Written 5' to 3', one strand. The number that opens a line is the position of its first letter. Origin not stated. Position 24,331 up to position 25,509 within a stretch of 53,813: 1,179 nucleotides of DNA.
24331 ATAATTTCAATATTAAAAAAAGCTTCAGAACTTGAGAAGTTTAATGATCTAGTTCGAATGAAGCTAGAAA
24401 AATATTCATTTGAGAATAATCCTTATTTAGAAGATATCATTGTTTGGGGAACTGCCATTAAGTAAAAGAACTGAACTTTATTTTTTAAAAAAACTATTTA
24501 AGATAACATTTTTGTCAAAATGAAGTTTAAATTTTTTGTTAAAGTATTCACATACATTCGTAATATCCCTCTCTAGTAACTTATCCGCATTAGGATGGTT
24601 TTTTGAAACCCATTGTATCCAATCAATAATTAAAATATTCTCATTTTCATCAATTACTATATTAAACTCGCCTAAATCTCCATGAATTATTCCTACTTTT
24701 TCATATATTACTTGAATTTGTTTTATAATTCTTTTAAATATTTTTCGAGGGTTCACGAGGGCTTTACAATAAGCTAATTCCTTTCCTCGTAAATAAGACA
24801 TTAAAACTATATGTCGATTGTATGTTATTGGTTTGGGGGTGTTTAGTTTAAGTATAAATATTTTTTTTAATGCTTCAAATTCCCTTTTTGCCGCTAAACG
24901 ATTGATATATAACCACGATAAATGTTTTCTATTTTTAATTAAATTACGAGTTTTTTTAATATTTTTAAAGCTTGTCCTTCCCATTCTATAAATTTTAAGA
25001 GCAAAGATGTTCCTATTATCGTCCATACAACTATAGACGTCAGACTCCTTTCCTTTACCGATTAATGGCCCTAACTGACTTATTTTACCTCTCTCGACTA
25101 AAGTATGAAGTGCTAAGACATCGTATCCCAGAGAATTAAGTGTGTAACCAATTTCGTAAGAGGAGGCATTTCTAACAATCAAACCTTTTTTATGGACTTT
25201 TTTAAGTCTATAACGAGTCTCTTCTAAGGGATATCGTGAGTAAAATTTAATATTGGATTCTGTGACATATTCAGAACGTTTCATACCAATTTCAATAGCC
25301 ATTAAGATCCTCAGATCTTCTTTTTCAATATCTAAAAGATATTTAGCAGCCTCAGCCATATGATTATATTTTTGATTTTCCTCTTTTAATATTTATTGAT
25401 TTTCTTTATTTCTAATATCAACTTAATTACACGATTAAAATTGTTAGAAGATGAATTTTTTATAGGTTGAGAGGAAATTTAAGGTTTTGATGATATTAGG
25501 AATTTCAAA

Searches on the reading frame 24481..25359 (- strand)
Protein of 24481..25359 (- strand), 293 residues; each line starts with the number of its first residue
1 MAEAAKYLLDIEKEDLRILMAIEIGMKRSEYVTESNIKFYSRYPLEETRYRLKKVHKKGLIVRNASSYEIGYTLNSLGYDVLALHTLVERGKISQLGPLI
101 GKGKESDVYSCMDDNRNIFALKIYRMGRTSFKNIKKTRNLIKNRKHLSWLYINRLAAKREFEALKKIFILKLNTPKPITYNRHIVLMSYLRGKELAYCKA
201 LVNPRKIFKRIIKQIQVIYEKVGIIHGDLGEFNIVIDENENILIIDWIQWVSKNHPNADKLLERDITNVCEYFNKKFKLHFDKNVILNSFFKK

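Call 62: search_protein_families(library=ncbifam, proteins=[window:24481-25359:-], max_evalue=0.1)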
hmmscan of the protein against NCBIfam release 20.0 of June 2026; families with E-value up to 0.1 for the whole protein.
window:24481-25359:- (293 aa): 16 families
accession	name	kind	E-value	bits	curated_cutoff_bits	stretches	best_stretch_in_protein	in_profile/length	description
NF041310.1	Prot_Kin_Rio1_Halo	equivalog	1.5e-28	100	480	1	82-276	67-264/273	serine/threonine-protein kinase Rio1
NF041645.1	prot_kin_PA4780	equivalog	7.5e-16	58.2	350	1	84-275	7-215/274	PA4780 family RIO1-like protein kinase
TIGR03724.2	arch_bud32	equivalog_domain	1.6e-07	31.1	125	1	132-246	15-127/193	KEOPS complex kinase/ATPase Bud32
NF011460.0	PRK14879.1-1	equivalog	2.2e-05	23.7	199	1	178-247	81-154/232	Kae1-associated kinase Bud32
NF011461.0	PRK14879.1-2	equivalog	3.3e-05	23.8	372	1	142-247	34-143/225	Kae1-associated kinase Bud32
NF011463.0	PRK14879.1-4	equivalog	4.6e-05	23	188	1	154-247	62-157/237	Kae1-associated kinase Bud32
NF002475.0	PRK01723.1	equivalog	5.6e-05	22.3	142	1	147-252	78-192/241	3-deoxy-D-manno-octulosonic acid kinase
NF007174.0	PRK09605.1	equivalog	6.8e-05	21.5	447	1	128-247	354-470/535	bifunctional N(6)-L-threonylcarbamoyladenine synthase/serine/threonine protein kinase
NF011462.0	PRK14879.1-3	equivalog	8.6e-05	22.4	174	1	173-247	55-125/192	Kae1-associated kinase Bud32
TIGR02721.1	ycfN_thiK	equivalog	0.0008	18.6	299.45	0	156-193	37-73/256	thiamine kinase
NF009651.0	PRK13184.1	equivalog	0.0024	15.9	839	1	205-260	116-170/932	serine/threonine-protein kinase PknD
NF038151.1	lanthi_synth_III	equivalog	0.0034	15.8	575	1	205-247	339-380/833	class III lanthionine synthetase LanKC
NF000052.4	APH_9_Ia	exception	0.0071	15.7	680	1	209-253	193-237/330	aminoglycoside O-phosphotransferase APH(9)-Ia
TIGR02172.1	Fb_sc_TIGR02172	paralog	0.014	15.2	228.2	0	204-257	135-186/226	TIGR02172 family protein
NF041316.1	NleH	equivalog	0.036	13.5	450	0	187-242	211-263/304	type III secretion system effector kinase NleH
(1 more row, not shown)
